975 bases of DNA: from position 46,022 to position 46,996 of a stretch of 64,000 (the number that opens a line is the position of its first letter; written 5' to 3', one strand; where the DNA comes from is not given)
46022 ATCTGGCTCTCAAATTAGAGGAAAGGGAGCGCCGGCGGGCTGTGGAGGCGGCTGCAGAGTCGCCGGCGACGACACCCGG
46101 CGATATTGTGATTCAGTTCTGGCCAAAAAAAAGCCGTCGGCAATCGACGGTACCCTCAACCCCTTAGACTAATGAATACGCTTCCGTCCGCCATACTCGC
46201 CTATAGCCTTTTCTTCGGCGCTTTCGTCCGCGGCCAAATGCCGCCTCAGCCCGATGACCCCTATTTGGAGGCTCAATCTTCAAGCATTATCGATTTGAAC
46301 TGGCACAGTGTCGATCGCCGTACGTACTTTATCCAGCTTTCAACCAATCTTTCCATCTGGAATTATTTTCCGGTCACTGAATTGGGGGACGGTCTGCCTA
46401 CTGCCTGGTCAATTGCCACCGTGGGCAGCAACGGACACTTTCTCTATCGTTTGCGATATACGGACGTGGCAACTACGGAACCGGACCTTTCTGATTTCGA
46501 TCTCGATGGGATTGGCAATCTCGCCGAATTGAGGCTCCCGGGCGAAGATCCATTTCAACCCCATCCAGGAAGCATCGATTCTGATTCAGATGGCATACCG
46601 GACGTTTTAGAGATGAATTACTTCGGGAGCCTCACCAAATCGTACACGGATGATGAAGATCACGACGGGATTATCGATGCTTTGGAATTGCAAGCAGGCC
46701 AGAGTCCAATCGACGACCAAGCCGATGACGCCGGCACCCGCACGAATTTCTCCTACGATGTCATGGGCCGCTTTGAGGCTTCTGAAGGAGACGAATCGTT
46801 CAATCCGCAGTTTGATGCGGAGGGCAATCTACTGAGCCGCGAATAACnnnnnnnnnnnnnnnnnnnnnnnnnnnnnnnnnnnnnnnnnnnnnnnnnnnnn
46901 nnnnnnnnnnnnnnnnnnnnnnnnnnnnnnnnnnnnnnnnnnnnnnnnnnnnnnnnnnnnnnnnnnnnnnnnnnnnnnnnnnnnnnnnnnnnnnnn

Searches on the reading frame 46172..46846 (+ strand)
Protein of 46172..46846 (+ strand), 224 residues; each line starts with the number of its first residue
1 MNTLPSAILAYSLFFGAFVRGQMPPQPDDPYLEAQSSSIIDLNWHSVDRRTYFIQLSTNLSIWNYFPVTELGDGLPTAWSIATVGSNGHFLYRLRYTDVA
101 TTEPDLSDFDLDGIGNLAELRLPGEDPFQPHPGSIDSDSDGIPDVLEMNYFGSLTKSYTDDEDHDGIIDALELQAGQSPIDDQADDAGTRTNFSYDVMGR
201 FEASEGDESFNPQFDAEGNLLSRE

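Call 3: search_protein_families(library=pfam, proteins=[window:46172-46846:+], max_evalue=0.01)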
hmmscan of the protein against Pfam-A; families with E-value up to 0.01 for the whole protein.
window:46172-46846:+ (224 aa): 1 family
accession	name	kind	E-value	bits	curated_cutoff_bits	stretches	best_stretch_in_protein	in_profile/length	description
PF03495.19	Binary_toxB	-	0.0028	18.3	25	0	136-149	2-15/78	Clostridial binary toxin B/anthrax toxin PA Ca-binding domain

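Call 13: search_protein_families(library=ncbifam, proteins=[window:46172-46846:+], max_evalue=0.01)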
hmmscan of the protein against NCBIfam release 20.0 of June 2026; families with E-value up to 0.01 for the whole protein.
window:46172-46846:+ (224 aa): 2 families
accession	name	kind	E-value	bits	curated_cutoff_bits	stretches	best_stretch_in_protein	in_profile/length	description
NF047639.1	throspo3_MtsD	equivalog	1.3e-05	23.6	800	1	107-198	459-545/651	cell-cell cohesion protein MtsD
NF033765.2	gliding_CglD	equivalog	1.6e-05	22.9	400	1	91-188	130-234/1124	adventurous gliding motility lipoprotein CglD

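Call 19: find_encoding_contigs(protein=window:46172-46846:+, flank=10000, max_places=10)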
Protein window:46172-46846:+ (224 aa): 9 contigs read that carry it; 9 places shown.
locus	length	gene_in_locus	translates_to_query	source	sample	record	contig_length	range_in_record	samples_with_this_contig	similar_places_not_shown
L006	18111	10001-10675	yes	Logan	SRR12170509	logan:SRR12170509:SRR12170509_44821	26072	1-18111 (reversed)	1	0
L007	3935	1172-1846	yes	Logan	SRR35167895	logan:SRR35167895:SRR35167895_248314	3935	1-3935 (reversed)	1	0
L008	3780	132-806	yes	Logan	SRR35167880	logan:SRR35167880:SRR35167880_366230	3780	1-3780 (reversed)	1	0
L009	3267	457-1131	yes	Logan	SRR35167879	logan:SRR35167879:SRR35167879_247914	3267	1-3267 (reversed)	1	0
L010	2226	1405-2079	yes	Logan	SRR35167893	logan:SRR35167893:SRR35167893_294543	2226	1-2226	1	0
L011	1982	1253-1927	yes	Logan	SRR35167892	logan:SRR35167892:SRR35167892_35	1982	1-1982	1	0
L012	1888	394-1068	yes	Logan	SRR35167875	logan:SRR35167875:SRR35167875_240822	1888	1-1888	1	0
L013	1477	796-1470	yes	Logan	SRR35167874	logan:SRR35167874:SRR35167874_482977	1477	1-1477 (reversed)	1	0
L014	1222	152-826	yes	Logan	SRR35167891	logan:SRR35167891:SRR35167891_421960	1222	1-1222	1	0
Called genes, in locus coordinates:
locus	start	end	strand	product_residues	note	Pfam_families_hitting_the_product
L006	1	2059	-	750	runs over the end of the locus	PF03958:Secretin_N, PF00263:Secretin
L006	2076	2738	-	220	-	-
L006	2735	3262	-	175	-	-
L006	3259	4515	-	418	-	-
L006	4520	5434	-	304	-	PF21687:T2SSK_1st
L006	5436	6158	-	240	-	PF07963:N_methyl (faint)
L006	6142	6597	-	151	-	-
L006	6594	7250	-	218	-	-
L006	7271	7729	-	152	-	PF08334:T2SSG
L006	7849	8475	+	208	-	-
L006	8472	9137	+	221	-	-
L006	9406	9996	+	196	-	-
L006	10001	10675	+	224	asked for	-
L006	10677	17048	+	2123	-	PF20148:DUF6531 (weak), PF05593:RHS_repeat (weak), PF25023:TEN_YD-shell (weak)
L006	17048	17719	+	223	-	-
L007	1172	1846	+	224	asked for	-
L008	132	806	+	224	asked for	-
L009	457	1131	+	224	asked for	-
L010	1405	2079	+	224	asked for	-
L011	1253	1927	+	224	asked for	-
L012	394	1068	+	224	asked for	-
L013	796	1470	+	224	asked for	-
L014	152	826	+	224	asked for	-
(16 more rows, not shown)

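Call 36: find_homologous_proteins(query=window:46172-46846:+, max_evalue=0.001)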
Query window:46172-46846:+ (224 aa): 2 proteins with E <= 0.001 among 209 candidates.
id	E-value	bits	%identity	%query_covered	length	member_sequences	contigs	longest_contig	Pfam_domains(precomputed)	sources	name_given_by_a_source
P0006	4.1e-67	244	57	91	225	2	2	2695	-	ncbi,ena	-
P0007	5.3e-13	67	30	95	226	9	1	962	PF18884.6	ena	-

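Call 39: find_homologous_proteins(query=A2, max_evalue=0.001)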
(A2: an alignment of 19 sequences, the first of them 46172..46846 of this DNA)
Query A2 (19 sequences) (224 aa, profile of the alignment): 274 proteins with E <= 0.001 among 6644 candidates; the best 120 are listed.
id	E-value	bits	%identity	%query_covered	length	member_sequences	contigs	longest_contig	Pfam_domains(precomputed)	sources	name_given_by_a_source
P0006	9.1e-73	262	57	91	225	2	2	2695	-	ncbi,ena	-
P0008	6.3e-72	260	34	77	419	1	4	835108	PF18884.6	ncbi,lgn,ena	-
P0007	2.7e-71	258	30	95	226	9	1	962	PF18884.6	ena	-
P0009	1.6e-66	242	36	64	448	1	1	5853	PF18884.6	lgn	-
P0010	1.4e-62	229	38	65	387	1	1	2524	PF18884.6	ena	-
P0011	2.4e-62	228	31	81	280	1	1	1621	PF18884.6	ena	-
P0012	7.2e-62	227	37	83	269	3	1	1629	PF18884.6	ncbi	-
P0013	1.7e-57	212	28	52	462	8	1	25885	PF18884.6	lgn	-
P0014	4.7e-54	201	35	68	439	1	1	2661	PF18884.6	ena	-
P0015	1.5e-53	199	31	29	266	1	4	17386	-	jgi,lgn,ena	-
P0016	6.5e-52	194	36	21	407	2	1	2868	PF18884.6,PF03495.20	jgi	jgi:hypothetical protein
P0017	1.1e-51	193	33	77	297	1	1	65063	PF18884.6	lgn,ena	-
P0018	1.2e-51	193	36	72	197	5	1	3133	PF18884.6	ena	-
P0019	2.7e-50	189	34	100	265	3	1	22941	-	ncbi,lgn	-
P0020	1.3e-49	187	34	98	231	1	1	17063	PF18884.6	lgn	-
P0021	4.1e-49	185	41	65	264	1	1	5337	PF18884.6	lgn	-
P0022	5.7e-49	185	36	75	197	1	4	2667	PF18884.6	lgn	-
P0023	8.1e-49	184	36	71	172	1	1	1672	PF18884.6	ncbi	ncbi:MAG: hypothetical protein WCH98_23115, partial [Verrucomicrobiota bacterium]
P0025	5.2e-48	181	37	82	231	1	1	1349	PF05593.20,PF18884.6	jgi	-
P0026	2.4e-47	179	37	88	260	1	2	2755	PF05593.20,PF18884.6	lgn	-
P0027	9.9e-47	177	42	49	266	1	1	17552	PF18884.6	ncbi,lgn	-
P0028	5.1e-46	175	26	58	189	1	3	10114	PF18884.6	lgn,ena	-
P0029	6.3e-46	175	32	84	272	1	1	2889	PF18884.6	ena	-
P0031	1.0e-45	174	29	49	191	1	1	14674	PF18884.6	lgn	-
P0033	2.5e-43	166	24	93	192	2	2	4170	PF18884.6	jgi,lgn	jgi:hypothetical protein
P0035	2.4e-42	163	29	51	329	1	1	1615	PF18884.6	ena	-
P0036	5.2e-42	162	25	81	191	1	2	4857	PF18884.6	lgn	-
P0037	5.7e-42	162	30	81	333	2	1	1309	PF18884.6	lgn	-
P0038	1.2e-41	161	26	50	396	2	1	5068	PF18884.6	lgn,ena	-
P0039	5.3e-41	159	32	42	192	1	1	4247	PF18884.6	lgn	-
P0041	1.6e-40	157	36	32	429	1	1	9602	PF18884.6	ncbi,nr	ncbi:MAG: hypothetical protein GY777_31485 [Candidatus Brocadiaceae bacterium]|nr:hypothetical prote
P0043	3.7e-40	156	29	82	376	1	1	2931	PF18884.6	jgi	jgi:YD repeat-containing protein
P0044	2.2e-39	153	32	87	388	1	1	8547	PF05593.20,PF18884.6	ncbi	-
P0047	4.2e-39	152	29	75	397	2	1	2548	PF00496.28,PF18884.6,PF03495.20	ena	-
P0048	4.7e-39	152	38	68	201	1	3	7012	PF18884.6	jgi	jgi:hypothetical protein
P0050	2.5e-37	146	38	68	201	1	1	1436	PF18884.6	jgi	jgi:hypothetical protein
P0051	1.0e-36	145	36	38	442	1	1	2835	PF18884.6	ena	-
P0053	2.0e-36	144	35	22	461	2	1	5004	PF18884.6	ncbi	-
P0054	4.2e-36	142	30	51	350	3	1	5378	PF18884.6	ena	-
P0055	7.1e-36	142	34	33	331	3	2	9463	PF18884.6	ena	-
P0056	3.3e-35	140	39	20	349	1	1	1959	PF18884.6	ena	-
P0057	5.7e-34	136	35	34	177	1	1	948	PF18884.6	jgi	jgi:hypothetical protein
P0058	5.7e-33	132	39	66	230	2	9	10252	PF18884.6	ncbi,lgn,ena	-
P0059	1.2e-32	131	30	49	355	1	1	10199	PF18884.6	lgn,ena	-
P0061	1.0e-31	128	36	24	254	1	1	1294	PF18884.6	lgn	-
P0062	4.5e-31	126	37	22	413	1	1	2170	PF18884.6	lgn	-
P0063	6.5e-31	126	30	67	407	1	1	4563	PF18884.6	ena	-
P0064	8.2e-31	125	42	25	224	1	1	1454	PF13385.14,PF18884.6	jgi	jgi:hypothetical protein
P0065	1.3e-30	125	40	36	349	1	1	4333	PF18884.6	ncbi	ncbi:MAG: hypothetical protein ACFFCQ_15455 [Promethearchaeota archaeon]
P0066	2.2e-30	124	31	40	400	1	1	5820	PF18884.6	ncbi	ncbi:MAG: hypothetical protein QXL15_02120 [Candidatus Korarchaeota archaeon]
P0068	8.0e-30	122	42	20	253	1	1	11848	PF18884.6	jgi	jgi:clumping factor A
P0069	8.3e-30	122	29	63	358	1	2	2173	PF18884.6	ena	-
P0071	1.8e-29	121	34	37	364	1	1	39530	PF00404.25,PF18884.6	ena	-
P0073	7.2e-29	119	35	44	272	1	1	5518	PF18884.6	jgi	jgi:hypothetical protein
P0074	8.1e-29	119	41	22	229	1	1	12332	PF05593.20,PF18884.6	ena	-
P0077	7.5e-28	115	35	33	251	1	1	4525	PF18884.6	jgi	jgi:clumping factor A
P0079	1.5e-27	115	32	66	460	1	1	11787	PF18884.6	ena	-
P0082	1.6e-26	111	30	50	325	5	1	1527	PF18884.6,PF03495.20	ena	-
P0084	2.2e-26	111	32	39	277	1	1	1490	PF18884.6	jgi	jgi:hypothetical protein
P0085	4.0e-26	110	35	20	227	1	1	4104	PF18884.6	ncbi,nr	ncbi:MAG: hypothetical protein HY674_04910, partial [Chloroflexi bacterium]|nr:hypothetical protein 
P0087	5.0e-26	110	36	33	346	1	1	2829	PF18884.6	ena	-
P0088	1.2e-25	108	41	24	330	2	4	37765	PF18884.6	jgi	jgi:hypothetical protein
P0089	1.8e-25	108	28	59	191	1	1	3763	PF18884.6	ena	-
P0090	2.2e-25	107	32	24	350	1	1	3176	PF18884.6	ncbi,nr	ncbi:MAG: hypothetical protein Q7J98_03320 [Kiritimatiellia bacterium]|nr:hypothetical protein [Kiri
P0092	3.4e-25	107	26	70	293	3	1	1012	PF18884.6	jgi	-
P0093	6.5e-25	106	33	32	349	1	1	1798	PF18884.6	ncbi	-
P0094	4.0e-24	103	35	35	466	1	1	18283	PF04151.22,PF18884.6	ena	-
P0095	4.4e-24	103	26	61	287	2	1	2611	PF18884.6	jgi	-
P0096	7.5e-24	102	30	56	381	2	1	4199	PF13385.14,PF18884.6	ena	-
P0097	2.0e-23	101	28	53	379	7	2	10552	PF18884.6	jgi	-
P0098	2.6e-23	101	-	-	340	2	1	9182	PF06739.18,PF18884.6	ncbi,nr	ncbi:MAG: SBBP repeat-containing protein, partial [Candidatus Korarchaeota archaeon]|nr:SBBP repeat-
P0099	5.1e-23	100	39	25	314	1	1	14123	PF18884.6,PF03495.20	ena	-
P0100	5.1e-23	100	34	39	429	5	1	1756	PF18884.6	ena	-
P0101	5.3e-23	100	-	-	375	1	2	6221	PF18884.6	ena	-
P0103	2.3e-22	98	33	43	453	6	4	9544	PF18884.6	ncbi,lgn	-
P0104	2.3e-22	98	43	18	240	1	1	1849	PF18884.6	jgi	jgi:clumping factor A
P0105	2.4e-22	98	29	67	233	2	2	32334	PF18884.6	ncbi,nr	ncbi:MAG: thrombospondin type 3 repeat-containing protein [Verrucomicrobiae bacterium]|nr:thrombospo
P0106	3.1e-22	97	31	36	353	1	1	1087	PF18884.6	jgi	jgi:hypothetical protein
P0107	3.9e-22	97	33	35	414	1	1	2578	PF18884.6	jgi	jgi:hypothetical protein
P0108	4.5e-22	97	39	18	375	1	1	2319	PF18884.6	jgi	jgi:hypothetical protein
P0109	6.0e-22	96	35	29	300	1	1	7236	PF18884.6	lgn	-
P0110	7.7e-22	96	37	34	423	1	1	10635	PF18884.6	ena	-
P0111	8.9e-22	96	30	46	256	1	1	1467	PF18884.6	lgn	-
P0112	1.0e-21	95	37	32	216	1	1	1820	PF06739.18,PF18884.6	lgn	-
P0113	1.2e-21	95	26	49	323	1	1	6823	PF18884.6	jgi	jgi:hypothetical protein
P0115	4.1e-21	93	35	36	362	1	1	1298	PF13360.14,PF13517.13,PF18884.6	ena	-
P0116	5.3e-21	93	38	21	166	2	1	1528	PF18884.6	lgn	-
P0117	5.8e-21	93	45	21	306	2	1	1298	PF20773.6,PF18884.6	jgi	jgi:hypothetical protein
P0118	6.3e-21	93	34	30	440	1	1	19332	PF18884.6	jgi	jgi:hypothetical protein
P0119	9.4e-21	92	33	48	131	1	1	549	PF18884.6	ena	-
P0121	2.2e-20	91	24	55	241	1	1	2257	PF18884.6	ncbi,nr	ncbi:hypothetical protein HQ447_14900, partial [bacterium]|nr:hypothetical protein [bacterium]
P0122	2.7e-20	91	37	32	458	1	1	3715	PF23598.2,PF13516.13,PF14580.13,PF00560.40,PF12799.14,PF13855.13,PF23211.1,PF18884.6,PF23952.2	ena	-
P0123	3.1e-20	91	55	20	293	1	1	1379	PF18884.6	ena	-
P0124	3.2e-20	91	35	26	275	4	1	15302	PF18884.6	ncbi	-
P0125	4.3e-20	90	41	24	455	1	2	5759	PF18884.6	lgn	-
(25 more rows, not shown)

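Call 40: find_encoding_contigs(protein=P0008, flank=10000, max_places=3)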
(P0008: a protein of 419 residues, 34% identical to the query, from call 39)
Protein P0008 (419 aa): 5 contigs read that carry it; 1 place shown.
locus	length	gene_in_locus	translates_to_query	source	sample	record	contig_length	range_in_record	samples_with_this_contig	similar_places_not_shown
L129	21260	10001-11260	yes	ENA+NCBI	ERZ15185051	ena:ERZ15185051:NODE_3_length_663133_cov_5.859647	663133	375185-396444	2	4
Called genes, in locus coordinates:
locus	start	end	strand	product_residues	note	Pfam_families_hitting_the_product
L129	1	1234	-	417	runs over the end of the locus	-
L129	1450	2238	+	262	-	-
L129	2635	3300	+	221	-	-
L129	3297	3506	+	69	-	-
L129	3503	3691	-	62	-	-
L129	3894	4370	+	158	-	-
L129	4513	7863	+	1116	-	PF03065:Glyco_hydro_57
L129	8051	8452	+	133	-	PF00076:RRM_1, PF28441:RRM_11 (weak)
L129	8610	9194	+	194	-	-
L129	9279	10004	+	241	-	-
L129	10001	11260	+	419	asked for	PF18884:TSP3_bac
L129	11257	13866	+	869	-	-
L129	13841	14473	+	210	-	-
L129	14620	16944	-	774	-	PF12708:Pect-lyase_RHGA_epim, PF00295:Glyco_hydro_28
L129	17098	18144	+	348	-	PF00356:LacI, PF13377:Peripla_BP_3 (weak)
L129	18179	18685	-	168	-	-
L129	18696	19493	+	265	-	PF03437:BtpA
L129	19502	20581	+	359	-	PF03054:tRNA_Me_trans, PF20259:tRNA_Me_trans_M, PF20258:tRNA_Me_trans_C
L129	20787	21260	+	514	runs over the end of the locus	PF00682:HMGL-like, PF22617:HCS_D2, PF08502:LeuA_dimer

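Call 41: find_encoding_contigs(protein=P0017, flank=10000, max_places=2)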
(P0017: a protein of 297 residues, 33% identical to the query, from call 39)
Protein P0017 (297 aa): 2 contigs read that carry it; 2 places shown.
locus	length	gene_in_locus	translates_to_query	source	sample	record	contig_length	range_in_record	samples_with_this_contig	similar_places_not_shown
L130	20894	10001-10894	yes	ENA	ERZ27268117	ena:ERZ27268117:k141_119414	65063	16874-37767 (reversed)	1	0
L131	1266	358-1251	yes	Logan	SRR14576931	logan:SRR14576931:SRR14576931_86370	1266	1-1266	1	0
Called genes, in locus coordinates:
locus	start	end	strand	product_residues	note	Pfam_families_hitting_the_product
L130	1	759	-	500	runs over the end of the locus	PF02321:OEP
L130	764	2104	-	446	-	PF12704:MacB_PCD, PF02687:FtsX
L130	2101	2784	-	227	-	PF00005:ABC_tran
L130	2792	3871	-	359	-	PF25917:BSH_RND, PF25973:BSH_CzcB, PF25984:BSH_YknX (faint), PF25967:RND-MFP_C (weak)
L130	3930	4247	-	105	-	PF05336:rhaM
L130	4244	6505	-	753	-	PF08531:Bac_rhamnosid_N, PF05592:Bac_rhamnosid, PF17389:Bac_rhamnosid6H, PF17390:Bac_rhamnosid_C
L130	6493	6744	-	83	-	PF15943:YdaS_toxin (weak)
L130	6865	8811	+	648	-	PF13279:4HBT_2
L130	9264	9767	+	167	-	-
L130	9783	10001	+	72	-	-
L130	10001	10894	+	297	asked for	PF18884:TSP3_bac (faint)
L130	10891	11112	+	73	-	-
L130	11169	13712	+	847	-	PF05990:DUF900 (weak)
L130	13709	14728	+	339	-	PF13620:CarboxypepD_reg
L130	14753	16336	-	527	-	PF02470:MlaD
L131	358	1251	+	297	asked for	PF18884:TSP3_bac (faint)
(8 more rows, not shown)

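Call 42: find_encoding_contigs(protein=P0019, flank=10000, max_places=2)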
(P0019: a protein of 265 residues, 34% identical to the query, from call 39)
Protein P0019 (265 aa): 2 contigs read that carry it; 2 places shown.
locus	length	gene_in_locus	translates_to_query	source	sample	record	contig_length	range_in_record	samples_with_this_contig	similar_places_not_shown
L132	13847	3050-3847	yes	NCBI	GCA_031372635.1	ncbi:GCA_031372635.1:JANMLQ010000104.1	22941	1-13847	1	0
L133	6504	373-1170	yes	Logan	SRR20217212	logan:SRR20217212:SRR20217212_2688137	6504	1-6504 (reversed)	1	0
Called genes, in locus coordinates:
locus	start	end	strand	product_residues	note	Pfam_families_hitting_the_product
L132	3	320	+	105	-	?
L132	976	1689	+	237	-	-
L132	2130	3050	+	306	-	-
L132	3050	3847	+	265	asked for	-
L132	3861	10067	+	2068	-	PF01841:Transglut_core (faint), PF20148:DUF6531, PF05593:RHS_repeat (weak), PF25023:TEN_YD-shell, PF05593:RHS_repeat (weak), PF25023:TEN_YD-shell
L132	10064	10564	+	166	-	PF10004:DUF2247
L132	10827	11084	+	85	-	-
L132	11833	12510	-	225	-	PF13472:Lipase_GDSL_2 (faint)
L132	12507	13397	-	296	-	PF02899:Phage_int_SAM_1, PF13495:Phage_int_SAM_4 (faint), PF00589:Phage_integrase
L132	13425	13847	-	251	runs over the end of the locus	PF03372:Exo_endo_phos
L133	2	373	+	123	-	?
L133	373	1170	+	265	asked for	-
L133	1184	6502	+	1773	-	?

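Call 57: search_protein_families(library=pfam, proteins=[L132:2130-3050:+, L129:11257-13866:+], max_evalue=1)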
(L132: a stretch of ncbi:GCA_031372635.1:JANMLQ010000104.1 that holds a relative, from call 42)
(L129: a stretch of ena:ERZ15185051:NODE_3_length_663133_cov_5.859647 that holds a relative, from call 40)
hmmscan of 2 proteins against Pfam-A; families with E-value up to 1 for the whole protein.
L132:2130-3050:+ (306 aa): 0 families

L129:11257-13866:+ (869 aa): 3 families
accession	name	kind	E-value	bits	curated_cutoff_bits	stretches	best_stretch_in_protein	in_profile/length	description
PF13688.12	Reprolysin_5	-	0.03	15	27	1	814-838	137-161/196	Metallo-peptidase family M12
PF13582.12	Reprolysin_3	-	0.058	14.3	22.4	1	817-835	105-123/123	Metallo-peptidase family M12B Reprolysin-like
PF13574.12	Reprolysin_2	-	0.1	12.9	27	1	813-837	120-144/195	Metallo-peptidase family M12B Reprolysin-like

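Call 60: predict_structure(alignment_id=A3)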
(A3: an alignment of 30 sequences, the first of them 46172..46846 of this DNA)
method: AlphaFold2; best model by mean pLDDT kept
length: 224 residues; sequences in the alignment: 30
mean_pLDDT: 78.0   pTM: 0.61
mean pLDDT of the five models: 78.0, 77.4, 76.2, 75.8, 75.0
residues with pLDDT >= 90: 75; 70-90: 78; 50-70: 55; < 50: 16
segments of 3 or more residues with pLDDT < 50: 208-213, 216-218, 220-224
pLDDT, mean of each block of 10 residues (from residue 1): 57 60 69 93 95 95 94 95 82 95 91 87 88 81 84 87 84 77 63 57 54 48 36
secondary structure, 60 per line:
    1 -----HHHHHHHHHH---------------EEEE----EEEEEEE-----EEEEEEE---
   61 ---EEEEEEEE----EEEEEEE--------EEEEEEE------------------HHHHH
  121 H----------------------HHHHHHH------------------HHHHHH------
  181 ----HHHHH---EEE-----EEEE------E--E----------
elements in order: H6-15 E31-34 E39-45 E51-57 E64-71 E76-82 E91-97 H116-121 H144-150 H169-174 H185-189 E193-195 E201-204

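Call 64: fold_search(model_id=the predicted structure, library=pdb)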
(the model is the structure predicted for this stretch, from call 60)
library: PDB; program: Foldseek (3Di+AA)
matches with E <= 10: 1368; with E <= 0.001: 0
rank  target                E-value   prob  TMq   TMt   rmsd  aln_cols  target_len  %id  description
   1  4lpv_A                2.1e-03  1.00  0.27  0.54   4.7        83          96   12  Crystal structure of TENCON variant P41BR3-42 (released 2014-01-29)
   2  6gvl_A                2.6e-03  1.00  0.27  0.31   5.4        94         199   14  Second pair of Fibronectin type III domains of integrin beta4 bound to the bullous pemphigoid antigen BP230 (BPAG1e) (released 2019-03-20)
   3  5j7k_B                2.8e-03  1.00  0.26  0.58   3.7        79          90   16  Loop grafting onto a highly stable FN3 scaffold (released 2016-08-17)
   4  4wtx                  4.3e-03  1.00  0.27  0.55   3.3        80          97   14  Crystal structure of the fourth FnIII domain of integrin beta4 (released 2015-02-11)
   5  4lpu_A                4.3e-03  1.00  0.27  0.57   3.8        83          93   12  Crystal structure of TENCON variant P40AR2-32R2 (released 2014-01-29)
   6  6gvk_A                4.5e-03  1.00  0.27  0.30   3.3        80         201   14  Second pair of Fibronectin type III domains of integrin beta4 (T1663R mutant) bound to the bullous pemphigoid antigen  (released 2019-03-20)
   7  4lpx                  4.5e-03  1.00  0.26  0.53   4.2        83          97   12  Crystal structure of TENCON variant D4 (released 2014-01-29)
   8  4lpv_B                5.1e-03  1.00  0.27  0.56   4.4        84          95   12  Crystal structure of TENCON variant P41BR3-42 (released 2014-01-29)
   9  7skp_A                5.1e-03  1.00  0.22  0.55   4.3        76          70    6  De novo synthetic protein DIG14 (tetragonal space group) (released 2022-10-12)
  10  4lpw_B                5.4e-03  1.00  0.26  0.52   4.0        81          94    9  Crystal structure of TENCON variant A6 (released 2014-01-29)
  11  4lpw_A                6.1e-03  1.00  0.25  0.53   5.9        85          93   12  Crystal structure of TENCON variant A6 (released 2014-01-29)
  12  7skp_B                6.9e-03  1.00  0.22  0.52   4.2        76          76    6  De novo synthetic protein DIG14 (tetragonal space group) (released 2022-10-12)
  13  9n7g_B                7.8e-03  1.00  0.24  0.28   2.8        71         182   13  Crystal structure of S1007A in complex with FN3 (released 2025-12-17)
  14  4u3h                  8.3e-03  1.00  0.27  0.55   2.8        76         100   16  Crystal structure of FN3con (released 2015-02-11)
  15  5kf4_C                1.1e-02  0.99  0.23  0.46   6.7        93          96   19  Crystal structure of FN3 domain (Residues P368-P466) of Human collagen XX (released 2016-07-06)
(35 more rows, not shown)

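Call 81: find_encoding_contigs(protein=P0027, flank=8000, max_places=2)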
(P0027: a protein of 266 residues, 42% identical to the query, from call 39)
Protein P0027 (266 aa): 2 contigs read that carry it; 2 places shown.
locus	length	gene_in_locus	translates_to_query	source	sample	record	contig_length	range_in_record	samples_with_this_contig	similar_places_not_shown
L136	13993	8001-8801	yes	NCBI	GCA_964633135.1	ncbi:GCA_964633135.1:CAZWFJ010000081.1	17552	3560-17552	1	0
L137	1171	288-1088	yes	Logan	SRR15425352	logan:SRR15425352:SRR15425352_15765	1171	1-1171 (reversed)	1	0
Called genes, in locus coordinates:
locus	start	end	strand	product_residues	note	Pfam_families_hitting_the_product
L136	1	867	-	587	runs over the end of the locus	PF03485:Arg_tRNA_synt_N, PF00750:tRNA-synt_1d, PF05746:DALR_1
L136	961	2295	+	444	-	PF02885:Glycos_trans_3N, PF00591:Glycos_transf_3, PF07831:PYNP_C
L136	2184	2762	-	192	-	-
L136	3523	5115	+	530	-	PF08448:PAS_4, PF00512:HisKA, PF02518:HATPase_c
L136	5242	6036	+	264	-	PF00142:Fer4_NifH (faint), PF01656:CbiA, PF02374:ArsA_ATPase (faint), PF09140:MipZ (faint), PF10609:ParA (weak), PF13614:AAA_31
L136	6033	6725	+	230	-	PF22935:RM44_endonuclase (faint), PF14622:Ribonucleas_3_3, PF00636:Ribonuclease_3, PF00035:dsrm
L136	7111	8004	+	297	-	-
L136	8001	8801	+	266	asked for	PF18884:TSP3_bac (weak)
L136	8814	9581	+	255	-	-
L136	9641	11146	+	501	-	-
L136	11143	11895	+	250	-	-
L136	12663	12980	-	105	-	-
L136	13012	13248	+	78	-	-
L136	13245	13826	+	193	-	-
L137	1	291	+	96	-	?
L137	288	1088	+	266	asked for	PF18884:TSP3_bac (weak)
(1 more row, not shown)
